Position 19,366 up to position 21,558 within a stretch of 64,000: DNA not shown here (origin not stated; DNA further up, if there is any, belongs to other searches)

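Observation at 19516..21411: Secreted HExxH metalloprotease carrying a T9SS-type (Por_Secre_tail/FlgD-Ig-like) C-terminal sorting domain, start overlapping rimI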

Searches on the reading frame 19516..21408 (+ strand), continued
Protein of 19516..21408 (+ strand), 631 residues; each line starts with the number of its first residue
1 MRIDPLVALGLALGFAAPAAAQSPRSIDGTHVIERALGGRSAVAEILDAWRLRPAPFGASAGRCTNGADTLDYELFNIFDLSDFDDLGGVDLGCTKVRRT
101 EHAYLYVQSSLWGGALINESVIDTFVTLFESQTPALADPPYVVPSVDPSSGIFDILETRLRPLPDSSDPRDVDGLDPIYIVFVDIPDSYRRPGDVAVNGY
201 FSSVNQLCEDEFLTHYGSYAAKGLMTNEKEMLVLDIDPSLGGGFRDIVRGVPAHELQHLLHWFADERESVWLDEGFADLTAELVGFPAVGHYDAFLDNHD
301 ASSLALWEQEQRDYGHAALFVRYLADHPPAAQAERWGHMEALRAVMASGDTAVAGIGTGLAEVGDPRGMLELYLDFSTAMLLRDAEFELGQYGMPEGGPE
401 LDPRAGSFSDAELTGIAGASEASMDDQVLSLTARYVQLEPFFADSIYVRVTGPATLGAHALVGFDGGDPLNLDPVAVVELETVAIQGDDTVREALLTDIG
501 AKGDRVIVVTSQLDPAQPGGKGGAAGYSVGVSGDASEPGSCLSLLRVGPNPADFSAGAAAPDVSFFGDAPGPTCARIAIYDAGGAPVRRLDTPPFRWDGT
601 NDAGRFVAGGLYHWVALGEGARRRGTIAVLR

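Call 22: search_protein_families(library=ncbifam, proteins=[P0007, P0008, P0009, P0010, P0012, P0014, P0015, P0016, P0017, P0018], max_evalue=0.01)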
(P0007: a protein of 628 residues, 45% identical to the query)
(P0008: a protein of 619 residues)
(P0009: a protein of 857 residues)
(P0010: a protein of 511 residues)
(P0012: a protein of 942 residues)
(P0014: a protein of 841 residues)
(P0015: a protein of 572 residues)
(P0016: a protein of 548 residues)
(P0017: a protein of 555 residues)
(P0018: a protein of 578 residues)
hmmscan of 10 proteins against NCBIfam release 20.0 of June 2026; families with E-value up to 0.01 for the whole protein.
P0007 (628 aa): 4 families
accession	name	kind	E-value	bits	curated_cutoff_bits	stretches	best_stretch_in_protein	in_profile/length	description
NF052228.1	T9SS_PorZ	equivalog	3.8e-06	25.6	260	1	568-610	695-737/757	type IX secretion system anionic LPS delivery protein PorZ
NF045524.1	MXAN_6640_HExxH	subfamily_domain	7.3e-05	22.6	140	1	239-331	113-209/290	MXAN_6640 family putative metalloprotease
NF009276.0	PRK12633.1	equivalog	0.00024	20.9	383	1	568-613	129-179/234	flagellar basal body rod modification protein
NF005176.1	PRK06655.1-1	equivalog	0.00034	20.6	230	1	568-610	97-144/197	flagellar hook assembly protein FlgD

P0008 (619 aa): 4 families
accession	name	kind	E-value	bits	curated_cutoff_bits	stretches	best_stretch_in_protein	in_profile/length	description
NF045524.1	MXAN_6640_HExxH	subfamily_domain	2e-07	31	140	1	227-428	102-289/290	MXAN_6640 family putative metalloprotease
NF033707.1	T9SS_sortase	equivalog_domain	5e-05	21.1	420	1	525-610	997-1081/1095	type IX secretion system sortase PorU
NF009276.0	PRK12633.1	equivalog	0.00021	21.1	383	1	552-602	128-177/234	flagellar basal body rod modification protein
NF005176.1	PRK06655.1-1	equivalog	0.00071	19.5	230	1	552-601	96-144/197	flagellar hook assembly protein FlgD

P0009 (857 aa): 3 families
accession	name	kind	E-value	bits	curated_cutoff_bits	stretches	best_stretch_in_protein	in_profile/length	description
NF045524.1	MXAN_6640_HExxH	subfamily_domain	9.2e-07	28.9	140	1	178-410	54-289/290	MXAN_6640 family putative metalloprotease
TIGR04183.1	Por_Secre_tail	domain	9.6e-05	22.3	23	1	773-842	2-59/72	T9SS type A sorting domain-containing protein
NF033707.1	T9SS_sortase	equivalog_domain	0.0012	16.6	420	1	771-844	1000-1078/1095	type IX secretion system sortase PorU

P0010 (511 aa): 8 families
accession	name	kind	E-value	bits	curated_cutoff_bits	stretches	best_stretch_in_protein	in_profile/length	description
TIGR04183.1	Por_Secre_tail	domain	1.4e-09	37.7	23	1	429-509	2-71/72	T9SS type A sorting domain-containing protein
NF045524.1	MXAN_6640_HExxH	subfamily_domain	7e-09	35.8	140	1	159-340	111-289/290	MXAN_6640 family putative metalloprotease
NF033707.1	T9SS_sortase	equivalog_domain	6e-07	27.5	420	1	412-496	986-1075/1095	type IX secretion system sortase PorU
NF052228.1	T9SS_PorZ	equivalog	1.4e-06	27.1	260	1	414-511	663-757/757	type IX secretion system anionic LPS delivery protein PorZ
NF038113.1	T9SSA_dep_M36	equivalog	4.9e-05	21.7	885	1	397-507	766-866/869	T9SS-dependent M36 family metallopeptidase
NF005176.1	PRK06655.1-1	equivalog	0.00011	22.2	230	1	447-503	97-152/197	flagellar hook assembly protein FlgD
NF009276.0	PRK12633.1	equivalog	0.0023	17.7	383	1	439-495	120-178/234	flagellar basal body rod modification protein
NF052323.1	T9SSA_dep_M6i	equivalog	0.0029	15.6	600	1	411-498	943-1026/1043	T9SS-dependent M6-like inactivated metalloprotease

P0012 (942 aa): 4 families
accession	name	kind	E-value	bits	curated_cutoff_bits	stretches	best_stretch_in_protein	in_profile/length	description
NF045524.1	MXAN_6640_HExxH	subfamily_domain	5.2e-14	52.7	140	2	529-752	54-280/290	MXAN_6640 family putative metalloprotease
TIGR04183.1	Por_Secre_tail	domain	1.5e-09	37.7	23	1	858-938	2-70/72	T9SS type A sorting domain-containing protein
NF009452.0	PRK12812.1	equivalog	3.2e-05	23.3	258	1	875-931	150-209/289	flagellar basal body rod modification protein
NF005176.1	PRK06655.1-1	equivalog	0.00088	19.2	230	1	873-930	94-151/197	flagellar hook assembly protein FlgD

P0014 (841 aa): 8 families
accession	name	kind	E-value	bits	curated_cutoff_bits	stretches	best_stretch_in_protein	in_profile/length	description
TIGR04183.1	Por_Secre_tail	domain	3e-09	36.7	23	1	758-839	2-71/72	T9SS type A sorting domain-containing protein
NF045524.1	MXAN_6640_HExxH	subfamily_domain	3.1e-09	37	140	1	208-363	109-272/290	MXAN_6640 family putative metalloprotease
NF052323.1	T9SSA_dep_M6i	equivalog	2.9e-07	28.8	600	1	757-840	960-1039/1043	T9SS-dependent M6-like inactivated metalloprotease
NF005176.1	PRK06655.1-1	equivalog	6.5e-06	26.2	230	1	774-836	95-157/197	flagellar hook assembly protein FlgD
NF033707.1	T9SS_sortase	equivalog_domain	7e-06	23.9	420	1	757-829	1001-1078/1095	type IX secretion system sortase PorU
NF009276.0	PRK12633.1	equivalog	0.00023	21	383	1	770-830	122-183/234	flagellar basal body rod modification protein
NF038113.1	T9SSA_dep_M36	equivalog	0.00071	17.8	885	1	757-839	795-868/869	T9SS-dependent M36 family metallopeptidase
NF009452.0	PRK12812.1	equivalog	0.0093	15.2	258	0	776-826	152-204/289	flagellar basal body rod modification protein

P0015 (572 aa): 6 families
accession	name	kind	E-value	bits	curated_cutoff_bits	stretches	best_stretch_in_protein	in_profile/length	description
NF045524.1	MXAN_6640_HExxH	subfamily_domain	2.2e-09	37.5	140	1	215-389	109-286/290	MXAN_6640 family putative metalloprotease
NF052323.1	T9SSA_dep_M6i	equivalog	0.00024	19.2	600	1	490-529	960-999/1043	T9SS-dependent M6-like inactivated metalloprotease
TIGR04183.1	Por_Secre_tail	domain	0.00035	20.5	23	1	491-523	2-33/72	T9SS type A sorting domain-containing protein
NF005176.1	PRK06655.1-1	equivalog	0.00065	19.7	230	1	505-550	92-138/197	flagellar hook assembly protein FlgD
NF009276.0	PRK12633.1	equivalog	0.0019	17.9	383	1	484-551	102-171/234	flagellar basal body rod modification protein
NF038113.1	T9SSA_dep_M36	equivalog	0.003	15.7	885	1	489-524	794-829/869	T9SS-dependent M36 family metallopeptidase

P0016 (548 aa): 1 family
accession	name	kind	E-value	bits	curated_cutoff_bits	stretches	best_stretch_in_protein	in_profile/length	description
NF045524.1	MXAN_6640_HExxH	subfamily_domain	4.2e-09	36.5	140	1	194-375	108-289/290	MXAN_6640 family putative metalloprotease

P0017 (555 aa): 7 families
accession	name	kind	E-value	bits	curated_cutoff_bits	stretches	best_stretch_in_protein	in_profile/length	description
NF045524.1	MXAN_6640_HExxH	subfamily_domain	9.2e-12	45.3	140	1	199-352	107-268/290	MXAN_6640 family putative metalloprotease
NF033707.1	T9SS_sortase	equivalog_domain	5.8e-08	30.8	420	1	469-541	1001-1078/1095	type IX secretion system sortase PorU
NF005176.1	PRK06655.1-1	equivalog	1.8e-06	28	230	1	486-543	95-152/197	flagellar hook assembly protein FlgD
TIGR04183.1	Por_Secre_tail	domain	1.2e-05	25.2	23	1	470-547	2-67/72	T9SS type A sorting domain-containing protein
NF009276.0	PRK12633.1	equivalog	0.00011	22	383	1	484-553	124-194/234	flagellar basal body rod modification protein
NF052323.1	T9SSA_dep_M6i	equivalog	0.00041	18.4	600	1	469-540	960-1026/1043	T9SS-dependent M6-like inactivated metalloprotease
NF009452.0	PRK12812.1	equivalog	0.0091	15.3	258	0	487-549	151-215/289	flagellar basal body rod modification protein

P0018 (578 aa): 1 family
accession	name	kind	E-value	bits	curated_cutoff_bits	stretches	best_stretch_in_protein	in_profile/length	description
NF045524.1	MXAN_6640_HExxH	subfamily_domain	1.2e-06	28.5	140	1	227-363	114-255/290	MXAN_6640 family putative metalloprotease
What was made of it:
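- T9SS-dependent inactivated metalloprotease families do exist in NCBIfam (T9SSA_dep_M6i appears among the weak hits in call 22).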

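Call 25: find_homologous_proteins(query=A1, max_evalue=1e-8)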
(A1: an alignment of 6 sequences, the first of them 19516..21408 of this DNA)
Query A1 (6 sequences) (631 aa, profile of the alignment): 7 proteins with E <= 1e-8 among 8000 candidates.
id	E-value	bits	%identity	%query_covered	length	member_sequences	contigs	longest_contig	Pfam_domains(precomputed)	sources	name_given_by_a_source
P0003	0.0e+0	1190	60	100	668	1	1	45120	-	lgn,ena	-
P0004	0.0e+0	1175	60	97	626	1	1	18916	-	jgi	jgi:hypothetical protein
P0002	0.0e+0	1166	74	98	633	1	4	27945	-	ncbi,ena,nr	ncbi:MAG: hypothetical protein CME06_09970 [Gemmatimonadetes bacterium]|nr:hypothetical protein [Gem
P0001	0.0e+0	1160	100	100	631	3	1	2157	-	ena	-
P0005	0.0e+0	1124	61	95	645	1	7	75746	-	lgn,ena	-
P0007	8.8e-284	961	45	100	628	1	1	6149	PF13860.13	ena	-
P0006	2.7e-244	831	73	73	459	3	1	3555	-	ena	-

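Call 40: find_encoding_contigs(protein=P0005, flank=10000, max_places=2)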
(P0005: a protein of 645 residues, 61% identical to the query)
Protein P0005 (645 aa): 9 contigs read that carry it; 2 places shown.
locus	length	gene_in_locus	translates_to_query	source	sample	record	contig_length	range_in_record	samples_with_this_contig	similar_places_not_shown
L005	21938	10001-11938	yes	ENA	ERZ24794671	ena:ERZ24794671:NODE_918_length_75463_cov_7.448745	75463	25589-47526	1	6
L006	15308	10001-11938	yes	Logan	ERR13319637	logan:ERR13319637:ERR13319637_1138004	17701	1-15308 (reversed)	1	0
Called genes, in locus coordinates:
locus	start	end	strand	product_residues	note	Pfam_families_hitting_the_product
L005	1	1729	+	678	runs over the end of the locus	PF07244:POTRA, PF01103:Omp85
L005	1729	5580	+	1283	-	PF27051:TamB_N (faint), PF04357:TamB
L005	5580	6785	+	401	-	PF02518:HATPase_c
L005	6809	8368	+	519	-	PF00072:Response_reg, PF08665:PglZ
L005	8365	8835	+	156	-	PF02367:TsaE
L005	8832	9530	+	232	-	PF00814:TsaD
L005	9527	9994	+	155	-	PF13673:Acetyltransf_10, PF24553:Rv0428c_C (weak), PF00583:Acetyltransf_1, PF12568:PanZ (weak), PF13508:Acetyltransf_7, PF08445:FR47 (weak)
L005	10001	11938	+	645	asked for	-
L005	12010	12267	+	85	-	-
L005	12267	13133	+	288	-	PF17848:Zn_ribbon_ACC, PF01039:Carboxyl_trans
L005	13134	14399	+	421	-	PF08245:Mur_ligase_M, PF02875:Mur_ligase_C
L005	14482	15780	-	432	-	PF01435:Peptidase_M48, PF05099:TerB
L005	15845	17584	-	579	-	PF13088:BNR_2 (faint)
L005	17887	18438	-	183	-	-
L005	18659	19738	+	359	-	PF00005:ABC_tran, PF13304:AAA_21 (faint), PF03459:TOBE (faint), PF17912:OB_MalK, PF08402:TOBE_2 (weak)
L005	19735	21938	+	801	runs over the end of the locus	PF19838:LptD_2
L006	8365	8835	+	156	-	PF02367:TsaE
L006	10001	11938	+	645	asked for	-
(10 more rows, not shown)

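Call 41: find_encoding_contigs(protein=P0003, flank=10000, max_places=2)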
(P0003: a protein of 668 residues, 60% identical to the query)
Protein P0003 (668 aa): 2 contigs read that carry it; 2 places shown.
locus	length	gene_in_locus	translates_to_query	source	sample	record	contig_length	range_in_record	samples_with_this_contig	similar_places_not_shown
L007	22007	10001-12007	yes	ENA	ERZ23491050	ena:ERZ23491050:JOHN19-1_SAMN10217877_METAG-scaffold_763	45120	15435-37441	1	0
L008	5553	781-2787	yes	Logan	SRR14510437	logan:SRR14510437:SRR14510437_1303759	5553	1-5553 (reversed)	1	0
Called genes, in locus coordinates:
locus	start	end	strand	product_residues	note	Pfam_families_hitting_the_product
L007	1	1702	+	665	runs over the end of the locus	PF07244:POTRA, PF01103:Omp85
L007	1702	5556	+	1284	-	PF27051:TamB_N, PF04357:TamB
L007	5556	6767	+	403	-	PF02518:HATPase_c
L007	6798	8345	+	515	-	PF00072:Response_reg, PF08665:PglZ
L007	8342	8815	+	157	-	PF02367:TsaE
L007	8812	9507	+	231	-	PF00814:TsaD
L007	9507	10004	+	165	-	PF00583:Acetyltransf_1, PF13673:Acetyltransf_10, PF13508:Acetyltransf_7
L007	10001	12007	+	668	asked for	-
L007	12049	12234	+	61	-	-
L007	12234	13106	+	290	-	PF17848:Zn_ribbon_ACC, PF01039:Carboxyl_trans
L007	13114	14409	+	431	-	PF08245:Mur_ligase_M, PF02875:Mur_ligase_C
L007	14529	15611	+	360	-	PF02463:SMC_N (faint), PF00005:ABC_tran, PF17912:OB_MalK, PF08402:TOBE_2, PF03459:TOBE (weak)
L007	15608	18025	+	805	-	PF19838:LptD_2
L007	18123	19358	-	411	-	PF00082:Peptidase_S8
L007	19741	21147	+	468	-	PF02012:BNR (faint), PF15902:Sortilin-Vps10 (weak)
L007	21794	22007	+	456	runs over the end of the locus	PF15902:Sortilin-Vps10 (weak)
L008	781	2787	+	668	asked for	-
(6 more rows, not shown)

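Call 42: find_encoding_contigs(protein=P0007, flank=10000, max_places=2)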
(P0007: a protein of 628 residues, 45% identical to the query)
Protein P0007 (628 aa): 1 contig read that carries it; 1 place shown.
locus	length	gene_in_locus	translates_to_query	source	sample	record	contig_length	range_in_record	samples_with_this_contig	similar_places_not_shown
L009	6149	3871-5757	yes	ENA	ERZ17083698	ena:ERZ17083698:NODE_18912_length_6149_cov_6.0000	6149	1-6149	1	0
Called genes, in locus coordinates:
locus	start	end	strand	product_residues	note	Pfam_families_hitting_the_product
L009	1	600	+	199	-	?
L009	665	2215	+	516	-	PF00072:Response_reg, PF08665:PglZ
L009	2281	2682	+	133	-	PF02367:TsaE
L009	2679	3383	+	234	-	PF00814:TsaD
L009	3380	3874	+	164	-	PF00583:Acetyltransf_1, PF13673:Acetyltransf_10, PF13508:Acetyltransf_7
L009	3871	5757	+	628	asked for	PF13860:FlgD_ig (weak)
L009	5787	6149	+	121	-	?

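Call 43: predict_structure(alignment_id=A2)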
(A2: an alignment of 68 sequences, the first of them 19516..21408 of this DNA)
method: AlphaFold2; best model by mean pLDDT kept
length: 631 residues; sequences in the alignment: 68
mean_pLDDT: 89.5   pTM: 0.84
mean pLDDT of the five models: 89.5, 88.1, 86.8, 86.2, 86.0
residues with pLDDT >= 90: 429; 70-90: 152; 50-70: 47; < 50: 3
segments of 3 or more residues with pLDDT < 50: none
pLDDT, mean of each block of 10 residues (from residue 1): 71 71 82 89 84 73 78 97 94 98 98 94 96 92 96 98 93 95 92 86 95 95 96 84 70 97 93 97 94 91 89 96 96 96 95 94 96 96 93 92 72 80 93 93 86 97 79 92 93 89 88 75 87 69 81 83 84 94 97 96 96 94 90 79
secondary structure, 60 per line:
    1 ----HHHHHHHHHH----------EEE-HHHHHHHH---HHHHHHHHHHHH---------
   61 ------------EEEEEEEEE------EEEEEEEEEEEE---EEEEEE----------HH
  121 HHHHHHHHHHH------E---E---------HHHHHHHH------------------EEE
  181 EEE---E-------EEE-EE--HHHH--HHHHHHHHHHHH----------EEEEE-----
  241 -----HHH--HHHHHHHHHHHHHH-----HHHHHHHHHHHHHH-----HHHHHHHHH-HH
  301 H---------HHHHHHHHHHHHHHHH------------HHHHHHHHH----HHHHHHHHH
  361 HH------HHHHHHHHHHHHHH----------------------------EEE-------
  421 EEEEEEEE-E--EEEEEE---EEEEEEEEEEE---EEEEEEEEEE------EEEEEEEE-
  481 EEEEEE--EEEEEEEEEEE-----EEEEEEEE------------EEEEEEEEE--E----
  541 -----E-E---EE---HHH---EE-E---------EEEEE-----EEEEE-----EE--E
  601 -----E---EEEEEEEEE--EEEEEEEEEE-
elements in order: H5-14 E25-27 H29-36 H40-51 E73-81 E88-99 E103-108 H119-131 H152-159 E178-183 E195-197 H203-206 H209-220 E231-235 H251-264 H270-283 H289-297 H311-326 H339-347 H352-362 H369-382 E411-413 E421-428 E433-438 E442-452 E456-465 E472-479 E481-486 E489-499 E505-512 E525-533 E576-580 E586-590 E610-618 E621-630
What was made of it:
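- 19516..21411 (+): Whole gene: 631-aa precursor plus stop codon. The mature part is acidic (pI 4.4). AlphaFold2 model with mean pLDDT 89.5 and pTM 0.84 (call 43).
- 20731..21126 (+): Middle beta-sandwich, residues about 406-537, resembling pre-peptidase C-terminal and collagen-binding domains. It ends in a Gly/Ser/Asp-rich linker. Model strands E411-E533 (call 43).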

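Call 46: fold_search(model_id=the predicted structure, library=pdb)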
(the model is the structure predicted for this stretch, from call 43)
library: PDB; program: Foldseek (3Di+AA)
matches with E <= 10: 1738; with E <= 0.001: 53
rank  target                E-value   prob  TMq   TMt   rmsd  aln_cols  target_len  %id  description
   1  7bb9                  7.8e-12  1.00  0.39  0.60   5.9       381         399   16  Crystal structure of Lugdulysin E242Q Y315F mutant (released 2022-07-13)
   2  7bb8_A                5.7e-11  1.00  0.38  0.64  11.2       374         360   16  Crystal structure of Lugdulysin, a Staphylococcus lugdunensis M30 zinc metallopeptidase (released 2022-07-13)
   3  5by3                  8.2e-06  0.80  0.12  0.10  22.9       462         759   12  A novel family GH115 4-O-Methyl-alpha-glucuronidase, BtGH115A, with specificity for decorated arabinogalactans (released 2015-07-22)
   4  3gdb                  2.1e-05  0.98  0.11  0.11  15.6       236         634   12  Crystal structure of Spr0440 glycoside hydrolase domain, Endo-D from Streptococcus pneumoniae R6 (released 2009-03-17)
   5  2w91                  3.1e-05  0.97  0.11  0.11  15.0       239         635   11  Structure of a Streptococcus pneumoniae family 85 glycoside hydrolase, Endo-D. (released 2009-01-27)
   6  5iku                  4.0e-05  0.97  0.12  0.26  14.6       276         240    8  Crystal structure of the Hathewaya histolytica ColG tandem collagen-binding domain s3as3b in the presence of calcium at  (released 2017-03-15)
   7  3fha_D                4.2e-05  1.00  0.11  0.12  14.7       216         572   12  Structure of endo-beta-N-acetylglucosaminidase A (released 2009-04-28)
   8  2vtf_B                4.2e-05  0.98  0.10  0.10  15.8       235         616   11  X-ray crystal structure of the Endo-beta-N-acetylglucosaminidase from Arthrobacter protophormiae E173Q mutant reveals  (released 2009-03-31)
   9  4es8_B                5.3e-05  0.99  0.14  0.23  11.9       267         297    9  Crystal Structure of the adhesin domain of Epf from Streptococcus pyogenes in P212121 (released 2012-09-19)
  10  7bj3                  7.1e-05  0.66  0.11  0.09  19.1       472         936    9  ScpA from Streptococcus pyogenes, S512A active site mutant (released 2021-05-12)
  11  8u5d_B                1.1e-04  1.00  0.14  0.53   4.6       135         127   10  Crystal Structure of C-terminal domain of Clostridium perfringens Enterotoxin in Space Group P 41 21 2 (released 2023-12-20)
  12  5b2g_D                1.1e-04  1.00  0.14  0.52   5.0       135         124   10  Crystal structure of human claudin-4 in complex with C-terminal fragment of Clostridium perfringens enterotoxin (released 2016-10-05)
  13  8jmw_A                1.1e-04  0.85  0.13  0.16  18.2       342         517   10  Fibril form of serine peptidase Vpr (released 2023-12-06)
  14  5m11                  1.2e-04  1.00  0.13  0.11   7.1       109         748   17  Structural and functional probing of PorZ, an essential bacterial surface component of the type-IX secretion system of h (released 2016-11-09)
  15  3fha_A                1.2e-04  0.97  0.11  0.11  16.0       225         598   10  Structure of endo-beta-N-acetylglucosaminidase A (released 2009-04-28)
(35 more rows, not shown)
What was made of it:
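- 19579..20730 (+): M30-like gluzincin catalytic domain, residues about 22-405. It includes a possible N-terminal pro-segment (residues about 25-70) of lower model confidence. Foldseek E 7.8e-12, TM 0.60-0.64 normalised to the target (call 46).
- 20731..21126 (+): Foldseek ranks 6, 11-45 (call 46).
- Foldseek E 7.8e-12 (call 46).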
